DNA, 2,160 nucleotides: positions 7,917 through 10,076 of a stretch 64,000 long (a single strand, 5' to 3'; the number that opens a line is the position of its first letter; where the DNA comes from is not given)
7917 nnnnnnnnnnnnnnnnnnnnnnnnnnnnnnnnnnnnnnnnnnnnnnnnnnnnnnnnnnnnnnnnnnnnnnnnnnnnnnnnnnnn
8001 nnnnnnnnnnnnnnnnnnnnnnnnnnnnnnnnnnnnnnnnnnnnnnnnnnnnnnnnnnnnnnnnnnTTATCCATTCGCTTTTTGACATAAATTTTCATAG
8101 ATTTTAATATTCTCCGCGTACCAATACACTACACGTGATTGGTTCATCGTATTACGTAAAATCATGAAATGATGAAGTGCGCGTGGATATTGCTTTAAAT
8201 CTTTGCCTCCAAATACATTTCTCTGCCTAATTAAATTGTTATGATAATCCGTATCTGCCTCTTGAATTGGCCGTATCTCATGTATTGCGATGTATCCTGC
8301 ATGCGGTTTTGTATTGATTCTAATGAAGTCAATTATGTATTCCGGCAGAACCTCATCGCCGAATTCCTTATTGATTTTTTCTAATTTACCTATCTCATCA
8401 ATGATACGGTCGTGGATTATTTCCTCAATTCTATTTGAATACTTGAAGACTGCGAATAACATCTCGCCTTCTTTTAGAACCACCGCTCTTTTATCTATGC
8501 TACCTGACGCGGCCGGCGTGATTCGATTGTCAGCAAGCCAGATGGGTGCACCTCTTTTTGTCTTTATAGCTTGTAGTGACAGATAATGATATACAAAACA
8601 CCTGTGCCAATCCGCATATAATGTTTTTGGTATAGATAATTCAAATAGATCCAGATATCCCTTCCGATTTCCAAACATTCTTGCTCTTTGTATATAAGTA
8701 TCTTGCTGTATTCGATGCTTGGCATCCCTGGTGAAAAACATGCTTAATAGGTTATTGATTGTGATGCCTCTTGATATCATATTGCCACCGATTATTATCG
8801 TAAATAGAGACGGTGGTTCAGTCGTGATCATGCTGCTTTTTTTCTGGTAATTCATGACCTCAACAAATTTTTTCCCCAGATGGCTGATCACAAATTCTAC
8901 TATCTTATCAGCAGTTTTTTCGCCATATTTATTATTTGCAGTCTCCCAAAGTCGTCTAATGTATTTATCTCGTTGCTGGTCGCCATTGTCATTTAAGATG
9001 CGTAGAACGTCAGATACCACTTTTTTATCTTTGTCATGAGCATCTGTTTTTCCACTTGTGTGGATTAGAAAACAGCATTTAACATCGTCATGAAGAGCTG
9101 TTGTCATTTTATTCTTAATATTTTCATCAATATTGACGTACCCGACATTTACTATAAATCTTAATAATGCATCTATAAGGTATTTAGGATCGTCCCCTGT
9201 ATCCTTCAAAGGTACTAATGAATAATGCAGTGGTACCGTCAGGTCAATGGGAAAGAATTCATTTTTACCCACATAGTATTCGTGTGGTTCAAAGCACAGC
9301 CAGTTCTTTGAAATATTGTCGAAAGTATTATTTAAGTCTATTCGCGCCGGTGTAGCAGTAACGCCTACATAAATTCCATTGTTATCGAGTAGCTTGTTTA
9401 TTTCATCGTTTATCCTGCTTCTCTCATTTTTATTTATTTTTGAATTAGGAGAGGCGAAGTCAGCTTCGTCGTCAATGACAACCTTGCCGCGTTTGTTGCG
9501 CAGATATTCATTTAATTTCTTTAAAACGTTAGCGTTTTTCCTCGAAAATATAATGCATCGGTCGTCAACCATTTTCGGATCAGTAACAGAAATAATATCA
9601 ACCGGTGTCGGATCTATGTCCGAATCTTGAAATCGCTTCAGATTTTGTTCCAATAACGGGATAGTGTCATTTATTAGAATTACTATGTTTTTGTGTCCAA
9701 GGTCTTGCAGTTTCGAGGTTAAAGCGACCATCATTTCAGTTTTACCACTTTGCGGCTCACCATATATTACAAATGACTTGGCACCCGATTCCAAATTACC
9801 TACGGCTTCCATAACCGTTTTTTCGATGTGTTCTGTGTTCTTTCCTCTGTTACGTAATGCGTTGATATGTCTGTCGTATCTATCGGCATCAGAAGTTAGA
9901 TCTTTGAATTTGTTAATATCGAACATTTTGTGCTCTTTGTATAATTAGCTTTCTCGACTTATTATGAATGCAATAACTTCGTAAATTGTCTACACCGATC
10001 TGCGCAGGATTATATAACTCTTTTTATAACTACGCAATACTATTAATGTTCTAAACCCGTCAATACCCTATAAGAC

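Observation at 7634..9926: Orphan Z1-domain ATPase with an overlapping small partner gene, a candidate two-gene defence module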

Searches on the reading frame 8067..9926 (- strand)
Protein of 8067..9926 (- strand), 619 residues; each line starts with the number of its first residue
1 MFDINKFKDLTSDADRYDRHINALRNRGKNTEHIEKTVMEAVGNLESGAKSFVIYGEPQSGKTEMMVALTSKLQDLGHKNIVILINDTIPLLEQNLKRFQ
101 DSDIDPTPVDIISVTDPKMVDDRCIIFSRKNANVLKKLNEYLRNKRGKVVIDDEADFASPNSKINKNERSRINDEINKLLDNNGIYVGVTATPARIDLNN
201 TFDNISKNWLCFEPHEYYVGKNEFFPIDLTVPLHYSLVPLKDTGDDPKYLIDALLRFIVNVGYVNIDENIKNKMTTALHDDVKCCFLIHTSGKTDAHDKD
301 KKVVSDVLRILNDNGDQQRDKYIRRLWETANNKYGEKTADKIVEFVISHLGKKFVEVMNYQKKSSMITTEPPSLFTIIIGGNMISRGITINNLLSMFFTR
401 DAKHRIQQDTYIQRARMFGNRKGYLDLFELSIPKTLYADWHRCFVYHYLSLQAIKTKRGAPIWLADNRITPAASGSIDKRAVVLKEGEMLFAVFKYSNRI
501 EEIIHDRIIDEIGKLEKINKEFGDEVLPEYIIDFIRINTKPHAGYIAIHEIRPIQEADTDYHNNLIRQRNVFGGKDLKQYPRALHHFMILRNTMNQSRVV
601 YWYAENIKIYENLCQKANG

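Call 4: search_protein_families(library=pfam, proteins=[window:8067-9926:-], max_evalue=0.01)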
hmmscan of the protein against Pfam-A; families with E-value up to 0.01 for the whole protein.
window:8067-9926:- (619 aa): 9 families
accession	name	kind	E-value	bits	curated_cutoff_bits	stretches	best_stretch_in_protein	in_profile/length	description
PF10593.14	Z1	-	3.3e-24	86.2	25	1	250-442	2-192/228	Z1 domain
PF04851.21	ResIII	-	4e-09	37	22.5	1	43-195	17-164/164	Type III restriction enzyme, res subunit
PF18766.7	SWI2_SNF2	-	2.6e-05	24.5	26.7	1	40-202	8-164/221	SWI2/SNF2 ATPase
PF13401.12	AAA_22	-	0.0013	19.5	27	1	47-159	3-97/130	AAA domain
PF03266.21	NTPase_1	-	0.0013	19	23.9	0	476-526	70-118/168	NTPase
PF01637.24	ATPase_2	-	0.0015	18.9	33.2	1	51-154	22-118/225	ATPase domain predominantly from Archaea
PF00270.35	DEAD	-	0.0026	18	26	1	42-194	8-161/167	DEAD/DEAH box helicase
PF08433.16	KTI12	-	0.004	17.1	22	0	53-90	5-41/271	Chromatin associated protein KTI12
PF00004.35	AAA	-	0.0085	17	21.2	0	53-197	2-115/131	ATPase family associated with various cellular activities (AAA)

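Call 5: search_protein_families(library=padloc, proteins=[window:8067-9926:-], max_evalue=0.01)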
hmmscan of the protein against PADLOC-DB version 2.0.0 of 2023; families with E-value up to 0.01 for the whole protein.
window:8067-9926:- (619 aa): 2 families
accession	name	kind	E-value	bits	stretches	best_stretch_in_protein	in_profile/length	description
PDLC03202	Helicase_II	-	5.8e-44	148.4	1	24-503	11-493/621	Type II helicase domain protein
PDLC02205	MzaC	-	6.3e-09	32.3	1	372-433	570-628/952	-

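Call 9: search_protein_families(library=ncbifam, proteins=[window:8067-9926:-], max_evalue=0.1)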
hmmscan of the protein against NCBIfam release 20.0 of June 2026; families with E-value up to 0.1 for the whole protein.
window:8067-9926:- (619 aa): 5 families
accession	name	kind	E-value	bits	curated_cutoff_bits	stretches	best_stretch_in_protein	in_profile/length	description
NF041933.1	MzaC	equivalog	3.2e-10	38.7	1500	1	337-433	529-623/806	MZA anti-phage system associated Z1 domain-containing protein MzaC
NF005304.0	PRK06835.1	equivalog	0.0013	17.9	215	1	26-122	160-254/330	ATP-binding protein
NF009043.0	PRK12377.1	subfamily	0.0021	17.7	389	1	42-94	94-146/248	ATP-binding protein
NF010248.0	PRK13695.1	equivalog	0.0029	17.3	156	0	455-526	55-122/180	NTPase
TIGR03420.1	DnaA_homol_Hda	equivalog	0.049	13.2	194.8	0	37-93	24-82/226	DnaA regulatory inactivator Hda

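Call 10: search_protein_families(library=phrogs, proteins=[window:8067-9926:-], max_evalue=0.1)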
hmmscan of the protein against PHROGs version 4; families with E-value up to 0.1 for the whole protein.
window:8067-9926:- (619 aa): 2 families
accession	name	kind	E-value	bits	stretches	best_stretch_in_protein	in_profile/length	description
phrog_6891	-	other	0.0089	16.7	1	29-153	23-128/310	ATPase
phrog_1979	-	unknown function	0.016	15.4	1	36-105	111-178/380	-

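Call 17: find_homologous_proteins(query=window:8067-9926:-, max_evalue=1e-10)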
Query window:8067-9926:- (619 aa): 2928 proteins with E <= 1e-10 among 8000 candidates; the best 120 are listed.
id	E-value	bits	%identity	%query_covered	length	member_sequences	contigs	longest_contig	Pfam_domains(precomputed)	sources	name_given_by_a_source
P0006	0.0e+0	1415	100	100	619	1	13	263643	PF10593.15,PF04851.22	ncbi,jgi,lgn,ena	-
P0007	0.0e+0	1029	71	100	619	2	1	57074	PF10593.15,PF18766.8,PF04851.22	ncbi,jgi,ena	ncbi:MAG: Z1 domain-containing protein [Dehalococcoidia bacterium]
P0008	1.6e-298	1009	70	100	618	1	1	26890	PF10593.15,PF18766.8,PF04851.22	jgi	-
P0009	5.0e-260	882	61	100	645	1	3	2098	PF10593.15,PF18766.8,PF04851.22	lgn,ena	-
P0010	1.1e-256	871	63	100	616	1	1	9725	PF10593.15,PF18766.8,PF04851.22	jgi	jgi:hypothetical protein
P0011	5.8e-233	793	58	98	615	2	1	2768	PF10593.15,PF18766.8,PF04851.22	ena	-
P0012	3.6e-232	790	56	100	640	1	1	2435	PF10593.15,PF18766.8,PF04851.22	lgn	-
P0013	1.4e-216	739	54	99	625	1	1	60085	PF10593.15,PF18766.8,PF00004.36,PF04851.22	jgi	jgi:hypothetical protein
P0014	2.0e-215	735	54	100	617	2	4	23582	PF10593.15,PF18766.8,PF04851.22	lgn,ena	-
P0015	1.4e-213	729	53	99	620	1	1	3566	PF10593.15,PF18766.8,PF04851.22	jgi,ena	-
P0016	9.7e-213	726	52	100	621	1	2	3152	PF10593.15,PF18766.8,PF04851.22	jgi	jgi:Txe/YoeB family toxin of Txe-Axe toxin-antitoxin module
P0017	1.2e-211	722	52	99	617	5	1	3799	PF10593.15,PF18766.8,PF04851.22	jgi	-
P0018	3.8e-210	717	53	100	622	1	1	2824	PF10593.15,PF18766.8,PF04851.22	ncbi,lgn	-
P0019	1.7e-209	715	52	99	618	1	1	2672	PF10593.15,PF18766.8,PF04851.22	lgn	-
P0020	4.6e-209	714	52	100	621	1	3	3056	PF10593.15,PF18766.8,PF04851.22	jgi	jgi:hypothetical protein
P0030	5.6e-204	697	52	99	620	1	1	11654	PF10593.15,PF18766.8,PF04851.22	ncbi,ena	-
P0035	5.8e-200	684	51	100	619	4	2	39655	PF10593.15,PF18766.8,PF04851.22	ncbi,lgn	-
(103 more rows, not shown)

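Call 20: find_encoding_contigs(protein=P0007, flank=6000, max_places=2)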
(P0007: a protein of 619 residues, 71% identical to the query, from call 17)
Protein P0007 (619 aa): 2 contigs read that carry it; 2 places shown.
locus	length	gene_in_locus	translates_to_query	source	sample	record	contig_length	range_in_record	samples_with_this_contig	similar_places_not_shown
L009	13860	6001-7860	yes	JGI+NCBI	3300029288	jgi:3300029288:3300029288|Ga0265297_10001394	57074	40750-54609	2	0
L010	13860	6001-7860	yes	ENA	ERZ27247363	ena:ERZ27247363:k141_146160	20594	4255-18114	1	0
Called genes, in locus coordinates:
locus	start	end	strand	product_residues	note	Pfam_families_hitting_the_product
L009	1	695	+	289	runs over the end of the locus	-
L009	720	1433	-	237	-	PF06750:A24_N_bact, PF01478:Peptidase_A24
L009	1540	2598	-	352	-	PF10974:DUF2804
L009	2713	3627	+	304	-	PF01841:Transglut_core, PF24656:CEPT76_peptidase (weak)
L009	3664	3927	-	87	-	-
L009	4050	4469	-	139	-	PF00589:Phage_integrase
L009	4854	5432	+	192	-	-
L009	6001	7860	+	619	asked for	PF04851:ResIII, PF18766:SWI2_SNF2, PF10593:Z1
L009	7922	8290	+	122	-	-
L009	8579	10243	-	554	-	PF02463:SMC_N (faint), PF13304:AAA_21, PF13175:AAA_15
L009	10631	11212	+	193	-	-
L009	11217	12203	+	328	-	-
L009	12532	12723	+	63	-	PF12728:HTH_17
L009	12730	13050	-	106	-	-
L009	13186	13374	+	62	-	PF12728:HTH_17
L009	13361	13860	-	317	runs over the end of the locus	-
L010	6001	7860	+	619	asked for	PF04851:ResIII, PF18766:SWI2_SNF2, PF10593:Z1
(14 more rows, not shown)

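Call 21: find_encoding_contigs(protein=P0008, flank=6000, max_places=2)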
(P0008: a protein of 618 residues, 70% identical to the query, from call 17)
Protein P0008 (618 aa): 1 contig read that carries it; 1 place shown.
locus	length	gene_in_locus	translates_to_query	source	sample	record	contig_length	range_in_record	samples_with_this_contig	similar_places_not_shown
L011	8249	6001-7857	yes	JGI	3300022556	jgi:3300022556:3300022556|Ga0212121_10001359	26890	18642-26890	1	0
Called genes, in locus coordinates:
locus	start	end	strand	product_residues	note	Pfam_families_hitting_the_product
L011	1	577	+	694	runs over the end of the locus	-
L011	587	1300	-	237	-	PF01209:Ubie_methyltran, PF02353:CMAS (weak), PF05175:MTS, PF13489:Methyltransf_23, PF13847:Methyltransf_31, PF08241:Methyltransf_11, PF08242:Methyltransf_12, PF13649:Methyltransf_25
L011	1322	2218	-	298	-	PF01040:UbiA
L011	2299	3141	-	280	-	-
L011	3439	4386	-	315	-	PF09903:DUF2130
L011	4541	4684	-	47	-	-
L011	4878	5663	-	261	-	PF00929:RNase_T, PF13482:RNase_H_2 (weak), PF20600:ExoX-like_C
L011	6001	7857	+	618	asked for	PF04851:ResIII, PF18766:SWI2_SNF2, PF10593:Z1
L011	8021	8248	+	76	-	?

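Call 33: find_related_loci(query=A2, collection=genome_contigs, flank=6000)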
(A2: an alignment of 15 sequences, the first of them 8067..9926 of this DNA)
Query A2 (619 aa) in genome_contigs; peptide patterns used: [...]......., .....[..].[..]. (x = any residue, [..] = any of these).
355 stretches matched a pattern; 319 encode a relative of the query (tblastn E <= 1e-3); the best 80 are kept; 80 distinct loci.
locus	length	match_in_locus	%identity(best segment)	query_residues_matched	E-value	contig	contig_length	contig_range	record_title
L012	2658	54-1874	58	12-619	0e+0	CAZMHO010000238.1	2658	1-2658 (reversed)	MAG TPA_asm: uncultured Thermotogaceae bacterium isolate binchicken_co113_214 genome assembly, contig: NODE_46470_length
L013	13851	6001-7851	50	1-616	0e+0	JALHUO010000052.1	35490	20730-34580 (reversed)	MAG: Dehalococcoidia bacterium isolate PFL52 seq_1062202, whole genome shotgun sequence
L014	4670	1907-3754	48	2-617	0e+0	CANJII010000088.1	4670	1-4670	MAG: Chitinophagaceae bacterium isolate RH-23may17-1171 genome assembly, contig: RH-23may17-C163256, whole genome shotgu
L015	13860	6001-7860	47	1-608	2e-179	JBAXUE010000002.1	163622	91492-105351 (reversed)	MAG: bacterium isolate ELA653 MAG653_2, whole genome shotgun sequence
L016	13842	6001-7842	46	1-613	3e-177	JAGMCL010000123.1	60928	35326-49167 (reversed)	MAG: candidate division WOR-3 bacterium isolate RS_17_14 ZL495.bin.14.fa_123, whole genome shotgun sequence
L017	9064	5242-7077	47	1-613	9e-177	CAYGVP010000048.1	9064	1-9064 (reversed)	MAG TPA_asm: uncultured Dehalococcoidaceae bacterium isolate ERP119294_co1_343 genome assembly, contig: NODE_10807_lengt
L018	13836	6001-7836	47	2-613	3e-175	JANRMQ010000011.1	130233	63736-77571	MAG: Nitrospira sp. isolate NOB03 NOB03_11, whole genome shotgun sequence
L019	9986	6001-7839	47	1-613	2e-175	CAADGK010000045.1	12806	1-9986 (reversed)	uncultured Nitrosospira sp. isolate CMX.fa.gz genome assembly, contig: k127_724792, whole genome shotgun sequence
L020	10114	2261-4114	45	1-618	3e-172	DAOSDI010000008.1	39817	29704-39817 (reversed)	MAG TPA_asm: Candidatus Pacearchaeota archaeon isolate AMR_MDS_1835 NODE_550_length_39817_cov_21.291962, whole genome sh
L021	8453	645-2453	44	2-613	3e-171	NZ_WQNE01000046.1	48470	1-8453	Bradyrhizobium cajani strain 1010 NODE_46_length_48470_cov_10.4219, whole genome shotgun sequence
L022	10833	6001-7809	44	2-613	1e-170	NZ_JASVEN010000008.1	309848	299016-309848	Bradyrhizobium sp. U531 GJHLNKJI_8, whole genome shotgun sequence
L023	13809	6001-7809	44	2-613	4e-170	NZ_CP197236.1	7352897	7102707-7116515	Bradyrhizobium sp. 930_D9_N1_4 chromosome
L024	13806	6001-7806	45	3-613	3e-170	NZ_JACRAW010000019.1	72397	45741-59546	MAG: Bradyrhizobium sp. isolate NC_groundwater_1604_Pr3_B-0.1um_63_21 SR-2_scaffold_141_377470, whole genome shotgun seq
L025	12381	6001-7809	44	3-613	6e-169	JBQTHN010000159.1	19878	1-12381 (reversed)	MAG: Bradyrhizobium sp. isolate SAW160 c_000000394476, whole genome shotgun sequence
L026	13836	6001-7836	45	1-613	1e-168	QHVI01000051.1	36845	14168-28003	MAG: Candidatus Angelobacter sp. Gp1-AA117 isolate gp1 AA117 14_0903_12_40cm_200_scaffold_125_curated, whole genome shot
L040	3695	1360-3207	43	1-617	6e-173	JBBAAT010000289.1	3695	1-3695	MAG: Bacteroidales bacterium isolate SO_2017_GW3_49 scaffold_7333_c2_OW296A_2017, whole genome shotgun sequence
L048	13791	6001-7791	45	2-603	1e-163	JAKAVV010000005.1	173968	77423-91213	MAG: bacterium isolate YP4.bin17 NODE_79_length_173968_cov_7.594681, whole genome shotgun sequence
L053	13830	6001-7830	44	1-609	3e-163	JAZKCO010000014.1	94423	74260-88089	MAG: Bacteroidota bacterium isolate ADI_H3L2_122-bin045 ADIH3L2_B045_0_000000000014, whole genome shotgun sequence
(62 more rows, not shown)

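Call 38: search_solved_structures(query=window:8067-9926:-, max_evalue=1, show_alignments=2)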
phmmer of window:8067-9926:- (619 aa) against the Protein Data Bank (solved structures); distinct sequences matched with E-value up to 1: 1.
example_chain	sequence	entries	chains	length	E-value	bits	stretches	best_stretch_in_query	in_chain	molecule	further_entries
3d6w_A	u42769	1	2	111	0.73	11.2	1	408-457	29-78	Methyl-accepting/DNA response regulator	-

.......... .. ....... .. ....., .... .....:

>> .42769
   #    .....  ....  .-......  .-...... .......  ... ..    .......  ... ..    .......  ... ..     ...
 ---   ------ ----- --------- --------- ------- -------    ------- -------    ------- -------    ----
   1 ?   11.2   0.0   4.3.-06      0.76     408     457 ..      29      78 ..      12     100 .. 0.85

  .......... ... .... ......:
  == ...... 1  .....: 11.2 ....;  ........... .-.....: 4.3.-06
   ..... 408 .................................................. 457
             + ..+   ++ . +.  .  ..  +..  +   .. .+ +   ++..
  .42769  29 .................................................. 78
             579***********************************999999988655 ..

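Call 44: search_solved_structures(query=A2, max_evalue=10, show_alignments=2)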
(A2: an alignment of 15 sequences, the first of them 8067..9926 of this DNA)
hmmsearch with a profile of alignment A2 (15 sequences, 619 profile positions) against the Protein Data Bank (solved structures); distinct sequences matched with E-value up to 10: 12.
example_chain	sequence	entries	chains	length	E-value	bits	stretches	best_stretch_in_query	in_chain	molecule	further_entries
2hcb_A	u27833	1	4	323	0.00016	23.6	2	491-563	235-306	Chromosomal replication initiator protein dnaA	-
1l8q_A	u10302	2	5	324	0.00016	23.5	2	491-563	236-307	Chromosomal replication initiator protein dnaA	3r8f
3p09_A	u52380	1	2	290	0.029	16.1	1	132-179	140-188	Beta-lactamase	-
6qel_G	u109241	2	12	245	0.063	15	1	40-94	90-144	DNA replication protein dnaC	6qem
8q6t_E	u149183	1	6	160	0.064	15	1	224-343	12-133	Myosin regulatory light chain 2, ventricular/cardiac muscle isoform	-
9ykn_L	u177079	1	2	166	0.13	14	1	223-342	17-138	MYL2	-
5tby_E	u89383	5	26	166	0.13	13.9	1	224-343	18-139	Myosin regulatory light chain 2, ventricular/cardiac muscle isoform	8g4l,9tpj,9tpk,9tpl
9gz1_D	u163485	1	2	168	0.24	13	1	222-342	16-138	Myosin regulatory light chain 11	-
7qio_P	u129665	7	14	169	0.25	13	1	222-342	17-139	Myosin regulatory light chain 2, skeletal muscle isoform | Myosin regulatory light chain 11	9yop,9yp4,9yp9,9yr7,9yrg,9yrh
8act_E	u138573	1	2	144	0.26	12.9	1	241-343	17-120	Myosin regulatory light chain 2, ventricular/cardiac muscle isoform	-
7nep_R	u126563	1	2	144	0.73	11.5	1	240-342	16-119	Myosin regulatory light chain 2, skeletal muscle isoform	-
3ha4_A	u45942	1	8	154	0.82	11.3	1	211-269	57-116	MIX1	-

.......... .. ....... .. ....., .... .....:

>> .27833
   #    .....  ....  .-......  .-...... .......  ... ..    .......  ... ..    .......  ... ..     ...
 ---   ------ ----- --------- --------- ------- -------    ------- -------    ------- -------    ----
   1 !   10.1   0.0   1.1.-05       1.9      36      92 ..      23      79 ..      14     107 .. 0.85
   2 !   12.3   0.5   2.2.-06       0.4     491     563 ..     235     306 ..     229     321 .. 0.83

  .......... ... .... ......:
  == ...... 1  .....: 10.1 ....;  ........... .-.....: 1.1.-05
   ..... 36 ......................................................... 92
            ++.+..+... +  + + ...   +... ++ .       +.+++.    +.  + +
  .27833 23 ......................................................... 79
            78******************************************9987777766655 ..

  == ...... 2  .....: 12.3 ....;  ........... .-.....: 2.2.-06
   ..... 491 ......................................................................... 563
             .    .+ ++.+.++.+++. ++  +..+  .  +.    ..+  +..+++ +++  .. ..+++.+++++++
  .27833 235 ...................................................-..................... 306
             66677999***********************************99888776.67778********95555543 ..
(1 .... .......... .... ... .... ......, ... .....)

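Call 70: search_protein_families(library=pfam, proteins=[L023:8364-9599:+, L040:30-1349:+, L016:3978-5294:+, L020:4092-5195:+, L019:4912-5925:-, L048:3764-5047:+], max_evalue=0.001)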
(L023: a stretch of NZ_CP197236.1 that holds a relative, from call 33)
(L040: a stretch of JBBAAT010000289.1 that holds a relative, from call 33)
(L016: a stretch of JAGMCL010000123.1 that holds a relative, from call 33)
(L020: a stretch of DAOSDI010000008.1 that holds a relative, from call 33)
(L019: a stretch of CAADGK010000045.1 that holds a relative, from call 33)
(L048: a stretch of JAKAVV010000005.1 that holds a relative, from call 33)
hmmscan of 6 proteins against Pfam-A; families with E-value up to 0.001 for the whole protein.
L023:8364-9599:+ (412 aa): 4 families
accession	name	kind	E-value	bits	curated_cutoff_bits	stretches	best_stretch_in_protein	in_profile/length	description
PF01555.25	N6_N4_Mtase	-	3.8e-10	40.5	26.7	1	36-72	178-213/221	DNA methylase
PF08241.18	Methyltransf_11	-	1.2e-06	29.5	21.2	0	317-340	71-94/95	Methyltransferase domain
PF13649.12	Methyltransf_25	-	1.5e-05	26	27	0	44-79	1-38/97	Methyltransferase domain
PF01170.24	UPF0020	-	7.1e-05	23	22.3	0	214-252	98-136/197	RMKL-like, methyltransferase domain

L040:30-1349:+ (440 aa): 4 families
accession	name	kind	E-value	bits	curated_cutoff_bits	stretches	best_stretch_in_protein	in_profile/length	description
PF01555.25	N6_N4_Mtase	-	8.3e-19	68.9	26.7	2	22-97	141-213/221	DNA methylase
PF08241.18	Methyltransf_11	-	6.1e-06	27.2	21.2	0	321-364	51-94/95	Methyltransferase domain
PF01170.24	UPF0020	-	1.3e-05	25.4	22.3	0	46-91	9-54/197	RMKL-like, methyltransferase domain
PF13847.12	Methyltransf_31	-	0.00073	19.7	27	0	321-366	60-110/145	Methyltransferase domain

L016:3978-5294:+ (439 aa): 1 family
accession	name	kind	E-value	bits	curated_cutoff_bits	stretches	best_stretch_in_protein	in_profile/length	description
PF01555.25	N6_N4_Mtase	-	8.2e-15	55.8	26.7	2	19-100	136-214/221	DNA methylase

L020:4092-5195:+ (368 aa): 1 family
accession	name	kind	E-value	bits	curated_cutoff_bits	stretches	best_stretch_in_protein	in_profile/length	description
PF01966.28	HD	-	0.00015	22.4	22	1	193-274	4-90/116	HD domain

L019:4912-5925:- (338 aa): 1 family
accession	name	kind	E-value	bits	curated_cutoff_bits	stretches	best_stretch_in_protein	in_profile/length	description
PF01555.25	N6_N4_Mtase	-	5.9e-35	121.7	26.7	1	55-301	1-219/221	DNA methylase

L048:3764-5047:+ (428 aa): 5 families
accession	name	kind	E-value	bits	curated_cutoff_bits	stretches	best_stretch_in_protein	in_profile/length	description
PF01555.25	N6_N4_Mtase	-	2.5e-26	93.4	26.7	2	167-254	122-220/221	DNA methylase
PF10539.14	Dev_Cell_Death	-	1.2e-18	67.6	27.8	1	23-103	2-85/126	Development and cell death domain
PF08241.18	Methyltransf_11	-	1.9e-06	28.8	21.2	0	225-272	6-66/95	Methyltransferase domain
PF01170.24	UPF0020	-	2.1e-05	24.7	22.3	0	250-284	105-139/197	RMKL-like, methyltransferase domain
PF05148.21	Methyltransf_8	-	0.00067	20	27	0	216-272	72-129/219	Hypothetical methyltransferase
